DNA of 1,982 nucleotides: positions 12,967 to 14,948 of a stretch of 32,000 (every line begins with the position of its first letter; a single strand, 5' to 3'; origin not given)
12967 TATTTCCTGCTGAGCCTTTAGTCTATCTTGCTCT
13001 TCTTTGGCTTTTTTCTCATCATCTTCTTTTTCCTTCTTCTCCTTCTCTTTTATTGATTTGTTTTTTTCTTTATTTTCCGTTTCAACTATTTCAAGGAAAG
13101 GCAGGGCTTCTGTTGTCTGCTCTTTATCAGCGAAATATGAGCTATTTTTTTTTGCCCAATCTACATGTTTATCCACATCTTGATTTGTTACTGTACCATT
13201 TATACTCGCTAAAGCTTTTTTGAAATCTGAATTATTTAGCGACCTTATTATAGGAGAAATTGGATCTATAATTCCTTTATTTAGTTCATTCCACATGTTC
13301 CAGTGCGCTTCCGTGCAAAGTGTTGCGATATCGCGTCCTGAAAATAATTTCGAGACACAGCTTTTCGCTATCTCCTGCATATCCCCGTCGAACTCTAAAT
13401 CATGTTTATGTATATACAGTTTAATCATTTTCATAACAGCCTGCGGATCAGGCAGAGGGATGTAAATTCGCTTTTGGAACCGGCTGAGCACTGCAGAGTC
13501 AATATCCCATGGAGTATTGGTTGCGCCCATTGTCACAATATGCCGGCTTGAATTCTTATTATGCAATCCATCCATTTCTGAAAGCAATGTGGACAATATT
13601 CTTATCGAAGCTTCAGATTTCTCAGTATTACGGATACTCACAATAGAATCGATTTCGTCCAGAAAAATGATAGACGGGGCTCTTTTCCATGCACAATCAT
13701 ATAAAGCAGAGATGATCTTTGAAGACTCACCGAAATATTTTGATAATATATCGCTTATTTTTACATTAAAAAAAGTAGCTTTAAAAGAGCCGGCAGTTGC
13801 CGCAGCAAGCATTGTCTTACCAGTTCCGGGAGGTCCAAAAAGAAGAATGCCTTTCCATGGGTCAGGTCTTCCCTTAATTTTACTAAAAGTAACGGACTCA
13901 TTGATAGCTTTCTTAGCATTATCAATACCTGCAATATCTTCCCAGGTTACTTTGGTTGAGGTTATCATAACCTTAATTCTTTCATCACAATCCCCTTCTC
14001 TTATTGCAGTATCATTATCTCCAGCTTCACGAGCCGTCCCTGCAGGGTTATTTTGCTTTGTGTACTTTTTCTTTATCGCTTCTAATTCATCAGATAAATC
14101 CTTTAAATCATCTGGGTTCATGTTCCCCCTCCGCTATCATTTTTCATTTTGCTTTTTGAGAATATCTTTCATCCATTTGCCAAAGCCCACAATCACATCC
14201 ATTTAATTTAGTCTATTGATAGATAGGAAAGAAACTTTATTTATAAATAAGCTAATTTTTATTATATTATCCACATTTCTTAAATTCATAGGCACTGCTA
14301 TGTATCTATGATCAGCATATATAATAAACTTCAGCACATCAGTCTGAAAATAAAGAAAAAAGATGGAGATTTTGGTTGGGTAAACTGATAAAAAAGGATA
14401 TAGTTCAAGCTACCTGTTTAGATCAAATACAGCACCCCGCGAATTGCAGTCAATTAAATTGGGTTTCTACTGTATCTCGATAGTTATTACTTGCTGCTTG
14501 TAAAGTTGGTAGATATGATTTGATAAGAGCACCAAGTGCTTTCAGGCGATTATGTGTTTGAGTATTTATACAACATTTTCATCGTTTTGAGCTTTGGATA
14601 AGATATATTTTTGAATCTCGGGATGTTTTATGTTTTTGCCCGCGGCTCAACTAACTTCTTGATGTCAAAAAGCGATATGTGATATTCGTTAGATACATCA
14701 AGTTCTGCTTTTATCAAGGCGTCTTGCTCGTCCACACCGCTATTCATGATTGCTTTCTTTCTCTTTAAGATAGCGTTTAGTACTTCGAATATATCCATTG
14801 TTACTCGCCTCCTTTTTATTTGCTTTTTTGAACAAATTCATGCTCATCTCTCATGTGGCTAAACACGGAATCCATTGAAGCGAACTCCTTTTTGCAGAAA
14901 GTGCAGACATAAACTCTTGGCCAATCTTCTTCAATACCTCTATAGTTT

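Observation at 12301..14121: Cytoplasmic Vps4-like AAA+ ATPase fused to an FGE/SUMF1-like domain that lacks one catalytic cysteine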

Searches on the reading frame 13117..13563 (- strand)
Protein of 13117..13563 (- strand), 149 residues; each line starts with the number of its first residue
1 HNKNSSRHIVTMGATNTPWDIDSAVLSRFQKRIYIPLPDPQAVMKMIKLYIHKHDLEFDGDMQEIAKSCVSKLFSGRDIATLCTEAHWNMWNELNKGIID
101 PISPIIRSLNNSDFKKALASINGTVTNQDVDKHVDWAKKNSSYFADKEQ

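Call 54: search_solved_structures(query=window:13117-13563:-, max_evalue=0.00001, show_alignments=5)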
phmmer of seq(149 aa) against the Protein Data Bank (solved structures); distinct sequences matched with E-value up to 0.00001: 127 (the best 60 are shown).
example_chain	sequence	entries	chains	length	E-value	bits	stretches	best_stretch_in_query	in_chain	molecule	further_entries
9m4n_A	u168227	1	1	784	1.9e-19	73.2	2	5-94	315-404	Cell division control protein 48 homolog A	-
9m3v_A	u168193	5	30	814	2.1e-19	73.1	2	5-94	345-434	Cell division control protein 48 homolog A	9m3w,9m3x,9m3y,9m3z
5c18_A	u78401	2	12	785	5e-18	68.6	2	5-137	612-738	Transitional endoplasmic reticulum ATPase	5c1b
5c19_A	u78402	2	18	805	6e-18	68.4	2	5-86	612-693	Transitional endoplasmic reticulum ATPase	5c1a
9ox9_A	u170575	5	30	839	2.7e-17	66.2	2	5-86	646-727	vesicle-fusing ATPase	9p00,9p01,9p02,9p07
7wub_C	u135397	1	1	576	3.2e-17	66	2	5-86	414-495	Transitional endoplasmic reticulum ATPase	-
7wub_D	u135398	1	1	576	3.2e-17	66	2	5-86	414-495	Transitional endoplasmic reticulum ATPase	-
6mck_A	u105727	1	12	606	3.7e-17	65.8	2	5-86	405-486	Transitional endoplasmic reticulum ATPase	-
7rlj_A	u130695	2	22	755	7.1e-17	64.9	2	5-86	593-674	Transitional endoplasmic reticulum ATPase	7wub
8yka_A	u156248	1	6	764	7.4e-17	64.8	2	5-86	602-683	Transitional endoplasmic reticulum ATPase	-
9y06_A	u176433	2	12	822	7.9e-17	64.7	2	5-86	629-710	Transitional endoplasmic reticulum ATPase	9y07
7y4w_A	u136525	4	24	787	8.1e-17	64.7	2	5-86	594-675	Transitional endoplasmic reticulum ATPase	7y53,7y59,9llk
7rlf_A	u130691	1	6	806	8.1e-17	64.7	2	5-86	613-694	Transitional endoplasmic reticulum ATPase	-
7k57_A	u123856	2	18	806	8.4e-17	64.6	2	5-86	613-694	Transitional endoplasmic reticulum ATPase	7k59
7rld_A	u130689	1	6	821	8.5e-17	64.6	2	5-86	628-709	Transitional endoplasmic reticulum ATPase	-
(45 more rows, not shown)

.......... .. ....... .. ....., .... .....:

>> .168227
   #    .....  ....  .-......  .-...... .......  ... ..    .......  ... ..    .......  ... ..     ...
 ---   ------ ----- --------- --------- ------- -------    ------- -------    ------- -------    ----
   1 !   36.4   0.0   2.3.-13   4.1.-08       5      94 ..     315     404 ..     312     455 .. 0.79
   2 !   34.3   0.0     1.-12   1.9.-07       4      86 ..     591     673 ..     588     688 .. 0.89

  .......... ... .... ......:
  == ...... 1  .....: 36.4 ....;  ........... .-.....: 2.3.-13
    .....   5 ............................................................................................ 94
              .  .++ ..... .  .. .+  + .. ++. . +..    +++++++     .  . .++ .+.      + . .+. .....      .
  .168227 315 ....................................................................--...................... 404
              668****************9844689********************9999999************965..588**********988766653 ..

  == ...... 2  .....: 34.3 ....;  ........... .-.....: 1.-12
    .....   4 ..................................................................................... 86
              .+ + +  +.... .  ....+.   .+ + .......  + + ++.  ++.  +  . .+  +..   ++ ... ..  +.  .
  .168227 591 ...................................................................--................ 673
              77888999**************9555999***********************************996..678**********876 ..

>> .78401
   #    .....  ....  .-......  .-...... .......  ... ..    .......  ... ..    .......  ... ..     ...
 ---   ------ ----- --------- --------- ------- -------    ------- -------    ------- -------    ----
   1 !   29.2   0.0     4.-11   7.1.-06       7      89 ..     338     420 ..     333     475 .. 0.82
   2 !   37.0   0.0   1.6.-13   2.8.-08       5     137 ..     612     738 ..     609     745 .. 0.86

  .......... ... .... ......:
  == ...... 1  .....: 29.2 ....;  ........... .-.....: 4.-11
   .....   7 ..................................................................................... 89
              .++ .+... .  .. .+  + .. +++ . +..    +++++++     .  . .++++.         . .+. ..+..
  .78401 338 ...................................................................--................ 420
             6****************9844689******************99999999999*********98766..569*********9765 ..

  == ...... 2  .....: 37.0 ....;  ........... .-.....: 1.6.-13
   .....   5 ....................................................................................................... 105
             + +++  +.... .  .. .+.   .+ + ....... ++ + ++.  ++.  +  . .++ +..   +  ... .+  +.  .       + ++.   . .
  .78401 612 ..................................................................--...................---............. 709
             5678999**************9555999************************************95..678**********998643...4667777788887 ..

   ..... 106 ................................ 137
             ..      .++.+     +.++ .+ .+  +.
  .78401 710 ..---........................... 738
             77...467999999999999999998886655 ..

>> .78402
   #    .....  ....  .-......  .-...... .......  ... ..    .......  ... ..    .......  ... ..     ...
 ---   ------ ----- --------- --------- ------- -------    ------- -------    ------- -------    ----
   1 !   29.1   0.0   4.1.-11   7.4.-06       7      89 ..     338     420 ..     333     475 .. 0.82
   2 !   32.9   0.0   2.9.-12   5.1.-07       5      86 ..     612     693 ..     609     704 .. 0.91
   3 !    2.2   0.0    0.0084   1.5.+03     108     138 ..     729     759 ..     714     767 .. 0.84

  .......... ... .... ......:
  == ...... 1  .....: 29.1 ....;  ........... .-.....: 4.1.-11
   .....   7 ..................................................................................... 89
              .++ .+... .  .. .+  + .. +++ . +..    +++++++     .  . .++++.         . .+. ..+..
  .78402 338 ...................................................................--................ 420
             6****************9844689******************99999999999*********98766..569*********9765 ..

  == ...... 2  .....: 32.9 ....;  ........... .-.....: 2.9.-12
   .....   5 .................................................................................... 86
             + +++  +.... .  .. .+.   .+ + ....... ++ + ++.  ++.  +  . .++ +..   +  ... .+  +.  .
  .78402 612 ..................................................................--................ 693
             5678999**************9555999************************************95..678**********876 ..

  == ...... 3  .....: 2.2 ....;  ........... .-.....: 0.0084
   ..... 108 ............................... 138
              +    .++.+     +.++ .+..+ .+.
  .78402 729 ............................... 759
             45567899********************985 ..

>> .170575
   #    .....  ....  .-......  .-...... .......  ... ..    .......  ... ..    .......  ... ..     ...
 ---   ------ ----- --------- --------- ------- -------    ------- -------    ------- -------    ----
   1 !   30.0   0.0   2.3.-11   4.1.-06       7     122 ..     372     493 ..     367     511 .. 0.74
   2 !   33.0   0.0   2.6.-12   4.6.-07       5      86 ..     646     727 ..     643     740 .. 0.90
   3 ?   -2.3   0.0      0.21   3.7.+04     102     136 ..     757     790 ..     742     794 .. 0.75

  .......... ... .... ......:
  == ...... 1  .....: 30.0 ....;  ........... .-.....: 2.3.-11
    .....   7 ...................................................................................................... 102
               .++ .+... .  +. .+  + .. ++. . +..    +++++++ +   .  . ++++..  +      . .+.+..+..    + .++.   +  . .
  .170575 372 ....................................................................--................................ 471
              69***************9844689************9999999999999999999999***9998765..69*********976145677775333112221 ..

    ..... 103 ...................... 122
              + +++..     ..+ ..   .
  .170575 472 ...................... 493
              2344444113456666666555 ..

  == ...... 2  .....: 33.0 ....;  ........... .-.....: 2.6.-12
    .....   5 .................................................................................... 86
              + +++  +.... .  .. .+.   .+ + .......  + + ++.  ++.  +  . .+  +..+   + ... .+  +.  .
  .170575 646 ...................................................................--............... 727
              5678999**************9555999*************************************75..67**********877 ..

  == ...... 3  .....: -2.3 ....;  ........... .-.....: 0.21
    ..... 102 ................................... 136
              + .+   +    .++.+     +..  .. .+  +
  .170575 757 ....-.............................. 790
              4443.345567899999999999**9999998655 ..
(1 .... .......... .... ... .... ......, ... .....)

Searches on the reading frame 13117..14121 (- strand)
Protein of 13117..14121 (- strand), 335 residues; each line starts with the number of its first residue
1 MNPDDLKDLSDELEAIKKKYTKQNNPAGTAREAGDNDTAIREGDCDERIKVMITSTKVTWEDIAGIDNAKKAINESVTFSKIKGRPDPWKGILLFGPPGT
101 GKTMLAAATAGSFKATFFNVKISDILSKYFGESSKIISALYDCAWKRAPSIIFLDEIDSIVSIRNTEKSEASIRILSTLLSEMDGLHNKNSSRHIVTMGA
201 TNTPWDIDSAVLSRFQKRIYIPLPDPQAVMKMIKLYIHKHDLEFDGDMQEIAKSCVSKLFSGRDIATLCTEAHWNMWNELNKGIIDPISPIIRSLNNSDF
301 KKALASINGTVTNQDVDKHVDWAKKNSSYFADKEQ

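Call 40: find_homologous_proteins(query=window:13117-14121:-, max_evalue=1e-20)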
Query seq(335 aa) (335 aa): 6914 proteins with E <= 1e-20 among 8000 candidates; the best 120 are listed.
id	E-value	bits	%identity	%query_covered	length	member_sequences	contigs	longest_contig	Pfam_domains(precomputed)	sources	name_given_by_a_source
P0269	3.2e-123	429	75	82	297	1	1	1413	PF00004.36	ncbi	-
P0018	2.1e-118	413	64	94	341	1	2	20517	PF09336.17,PF00004.36,PF07728.21,PF13191.13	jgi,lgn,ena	jgi:SpoVK/Ycf46/Vps4 family AAA+-type ATPase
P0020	7.8e-117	408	62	97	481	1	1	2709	PF09336.17,PF02985.29,PF00004.36,PF13646.13,PF13191.13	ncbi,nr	ncbi:MAG: AAA family ATPase, partial [Ruminiclostridium sp.]|nr:AAA family ATPase [Ruminiclostridium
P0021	9.1e-113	395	60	99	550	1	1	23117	PF09336.17,PF25786.1,PF02985.29,PF00004.36,PF13646.13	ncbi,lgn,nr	ncbi:MAG: AAA family ATPase [Candidatus Methanoperedens sp.]|nr:AAA family ATPase [Candidatus Methan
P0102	1.8e-96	341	56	82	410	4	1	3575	PF09336.17,PF00004.36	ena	-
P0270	1.7e-92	328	55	83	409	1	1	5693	PF09336.17,PF00004.36,PF25199.2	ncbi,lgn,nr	ncbi:MAG: ATP-binding protein [archaeon]|nr:ATP-binding protein [archaeon]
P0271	2.2e-91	324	55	83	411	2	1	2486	PF09336.17,PF00004.36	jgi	jgi:SpoVK/Ycf46/Vps4 family AAA+-type ATPase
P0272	8.9e-91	322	55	83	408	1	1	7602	PF09336.17,PF00004.36,PF02562.23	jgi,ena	-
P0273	1.4e-90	322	53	83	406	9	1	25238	PF09336.17,PF00004.36,PF13191.13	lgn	-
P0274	1.5e-90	322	55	83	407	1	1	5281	PF09336.17,PF00004.36,PF02562.23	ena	-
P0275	3.1e-90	321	54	83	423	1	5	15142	PF09336.17,PF00004.36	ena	-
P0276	3.7e-90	320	55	81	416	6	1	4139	PF09336.17,PF00004.36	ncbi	ncbi:MAG: AAA family ATPase [Methanosarcinales archaeon]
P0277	4.3e-90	320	53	83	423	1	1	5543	PF09336.17,PF00004.36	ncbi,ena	-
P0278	1.1e-89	319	53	83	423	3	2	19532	PF09336.17,PF00004.36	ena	-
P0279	1.4e-89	318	51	89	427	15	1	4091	PF09336.17,PF00004.36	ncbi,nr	ncbi:MAG: ATP-binding protein [Euryarchaeota archaeon]|nr:ATP-binding protein [Euryarchaeota archaeo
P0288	7.9e-89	316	55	83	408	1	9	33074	PF09336.17,PF00004.36,PF13191.13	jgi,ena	-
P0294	1.2e-87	312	53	83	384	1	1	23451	PF09336.17,PF00004.36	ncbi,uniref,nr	ncbi:MAG: AAA family ATPase [Methanosarcinales archaeon]|uniref:AAA family ATPase n=1 Tax=Candidatus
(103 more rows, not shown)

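Call 47: search_protein_families(library=pfam, proteins=[P0276, P0294], max_evalue=0.01)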
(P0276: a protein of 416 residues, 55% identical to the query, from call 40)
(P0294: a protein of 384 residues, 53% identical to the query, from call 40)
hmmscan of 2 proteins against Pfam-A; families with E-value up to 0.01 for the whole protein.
P0276 (416 aa): 10 families
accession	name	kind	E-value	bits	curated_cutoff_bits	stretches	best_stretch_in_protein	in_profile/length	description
PF00004.35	AAA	-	6.7e-37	127.3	21.2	1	168-299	1-131/131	ATPase family associated with various cellular activities (AAA)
PF09336.16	Vps4_C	-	7.5e-08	32.7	21.3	1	367-414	14-61/61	Vps4 C terminal oligomerisation domain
PF07728.20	AAA_5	-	9.4e-05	22.9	22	1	168-291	2-139/139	AAA domain (dynein-related subfamily)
PF13191.12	AAA_16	-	0.0003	21.8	32.6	0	164-192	24-51/167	AAA ATPase domain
PF07724.20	AAA_2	-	0.00098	19.6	27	1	167-261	5-101/166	AAA domain (Cdc48 subfamily)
PF13401.12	AAA_22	-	0.002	18.9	27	0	168-209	8-33/130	AAA domain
PF05496.18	RuvB_N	-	0.0035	17.6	27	1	163-234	31-94/159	Holliday junction DNA helicase RuvB P-loop domain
PF25199.1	nSTAND_NTPase5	-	0.0057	16.9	34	0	130-237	8-109/145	Novel STAND NTPase 5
PF24883.2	NPHP3_N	-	0.0059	17.2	24.8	0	169-208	26-60/164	Nephrocystin 3, N-terminal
PF06068.19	TIP49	-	0.0092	15.6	23.8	0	166-209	51-96/347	TIP49 P-loop domain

P0294 (384 aa): 9 families
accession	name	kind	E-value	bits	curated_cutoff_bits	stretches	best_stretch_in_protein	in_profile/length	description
PF00004.35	AAA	-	2.9e-36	125.2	21.2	1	136-267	1-131/131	ATPase family associated with various cellular activities (AAA)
PF09336.16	Vps4_C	-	2.3e-06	27.9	21.3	1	340-382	19-61/61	Vps4 C terminal oligomerisation domain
PF13191.12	AAA_16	-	0.0003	21.7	32.6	0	135-168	26-62/167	AAA ATPase domain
PF07728.20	AAA_5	-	0.00036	21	22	1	136-205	2-79/139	AAA domain (dynein-related subfamily)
PF05496.18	RuvB_N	-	0.0012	19.1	27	1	127-202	27-94/159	Holliday junction DNA helicase RuvB P-loop domain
PF13401.12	AAA_22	-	0.0035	18.1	27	0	136-192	8-33/130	AAA domain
PF06068.19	TIP49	-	0.0041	16.8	23.8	1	118-180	38-99/347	TIP49 P-loop domain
PF07724.20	AAA_2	-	0.0056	17.2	27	0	135-229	5-101/166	AAA domain (Cdc48 subfamily)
PF25199.1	nSTAND_NTPase5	-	0.0059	16.9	34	0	98-205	8-109/145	Novel STAND NTPase 5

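Call 92: find_encoding_contigs(protein=P0288, flank=5000, max_places=3)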
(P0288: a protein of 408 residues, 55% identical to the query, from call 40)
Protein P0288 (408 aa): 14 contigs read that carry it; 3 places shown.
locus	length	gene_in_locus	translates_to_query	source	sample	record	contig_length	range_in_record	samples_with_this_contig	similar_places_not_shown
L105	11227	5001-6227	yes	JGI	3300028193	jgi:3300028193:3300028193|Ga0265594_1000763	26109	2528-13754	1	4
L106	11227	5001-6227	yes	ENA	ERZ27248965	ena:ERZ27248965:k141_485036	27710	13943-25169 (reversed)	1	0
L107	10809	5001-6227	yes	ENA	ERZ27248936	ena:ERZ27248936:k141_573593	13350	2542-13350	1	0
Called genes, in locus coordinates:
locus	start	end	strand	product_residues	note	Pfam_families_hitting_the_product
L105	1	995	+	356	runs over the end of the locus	PF13191:AAA_16 (faint), PF00004:AAA, PF17862:AAA_lid_3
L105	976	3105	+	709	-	PF00652:Ricin_B_lectin, PF14200:RicinB_lectin_2, PF00652:Ricin_B_lectin, PF14200:RicinB_lectin_2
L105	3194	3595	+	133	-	-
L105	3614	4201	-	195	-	-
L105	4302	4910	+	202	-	-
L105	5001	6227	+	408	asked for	PF13191:AAA_16 (faint), PF00004:AAA, PF09336:Vps4_C (weak)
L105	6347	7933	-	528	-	-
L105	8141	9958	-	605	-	PF12773:DZR, PF13240:Zn_Ribbon_1, PF17032:Zn_ribbon_15 (faint), PF13240:Zn_Ribbon_1 (weak), PF13248:Zn_ribbon_3 (weak), PF24463:DUF7577 (weak), PF01145:Band_7 (weak), PF13240:Zn_Ribbon_1 (weak), +2 more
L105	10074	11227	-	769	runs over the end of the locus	PF07705:CARDB (faint), PF10633:NPCBM_assoc (faint), PF24318:DUF7490 (faint), PF28202:SlaA-like (faint), PF13248:Zn_ribbon_3 (weak), PF13240:Zn_Ribbon_1 (weak)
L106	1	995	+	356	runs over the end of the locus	PF13191:AAA_16 (faint), PF00004:AAA, PF17862:AAA_lid_3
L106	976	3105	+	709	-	PF00652:Ricin_B_lectin, PF14200:RicinB_lectin_2, PF00652:Ricin_B_lectin, PF14200:RicinB_lectin_2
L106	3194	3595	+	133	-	-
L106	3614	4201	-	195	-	-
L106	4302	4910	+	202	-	-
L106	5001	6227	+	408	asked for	PF13191:AAA_16 (faint), PF00004:AAA, PF09336:Vps4_C (weak)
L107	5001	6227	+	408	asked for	PF13191:AAA_16 (faint), PF00004:AAA, PF09336:Vps4_C (weak)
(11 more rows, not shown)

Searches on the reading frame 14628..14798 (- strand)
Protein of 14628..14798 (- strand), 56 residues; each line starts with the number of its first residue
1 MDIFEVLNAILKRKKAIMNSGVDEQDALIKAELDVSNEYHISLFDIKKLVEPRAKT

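Call 3: search_protein_families(library=pfam, proteins=[window:14628-14798:-], max_evalue=0.01)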
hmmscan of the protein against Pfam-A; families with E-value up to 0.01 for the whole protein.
window:14628-14798:- (56 aa): 0 families

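Call 5: search_protein_families(library=padloc, proteins=[window:14628-14798:-], max_evalue=0.01)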
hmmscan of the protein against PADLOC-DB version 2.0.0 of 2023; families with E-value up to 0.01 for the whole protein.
window:14628-14798:- (56 aa): 0 families

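Call 70: search_protein_families(library=pfam, proteins=[window:14631-14798:-], max_evalue=10)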
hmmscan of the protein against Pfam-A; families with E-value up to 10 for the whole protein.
seq(56 aa): 0 families

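Call 73: find_related_loci(query=window:14631-14798:-, collection=metagenome_contigs, flank=5000)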
Query seq(56 aa) (56 aa) in metagenome_contigs; peptide patterns used: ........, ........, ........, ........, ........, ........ (x = any residue, [..] = any of these).
413 stretches matched a pattern; 7 encode a relative of the query (tblastn E <= 1e-3); 7 distinct loci.
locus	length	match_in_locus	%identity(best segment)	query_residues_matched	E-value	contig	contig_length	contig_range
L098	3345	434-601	89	1-56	1e-31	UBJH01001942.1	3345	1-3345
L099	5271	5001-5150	82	1-50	4e-24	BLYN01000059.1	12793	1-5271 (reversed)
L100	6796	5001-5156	75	1-52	1e-23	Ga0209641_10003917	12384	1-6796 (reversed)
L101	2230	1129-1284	75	1-52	1e-22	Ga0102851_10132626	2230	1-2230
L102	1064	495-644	78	1-50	2e-22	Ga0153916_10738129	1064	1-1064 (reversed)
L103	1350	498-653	73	1-52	5e-22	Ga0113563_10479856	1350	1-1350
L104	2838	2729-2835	61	1-36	8e-9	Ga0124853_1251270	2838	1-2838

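Call 84: search_protein_families(library=ncbifam, proteins=[window:14628-14798:-], max_evalue=0.1)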
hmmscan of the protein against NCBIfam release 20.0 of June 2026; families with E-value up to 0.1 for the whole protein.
window:14628-14798:- (56 aa): 0 families
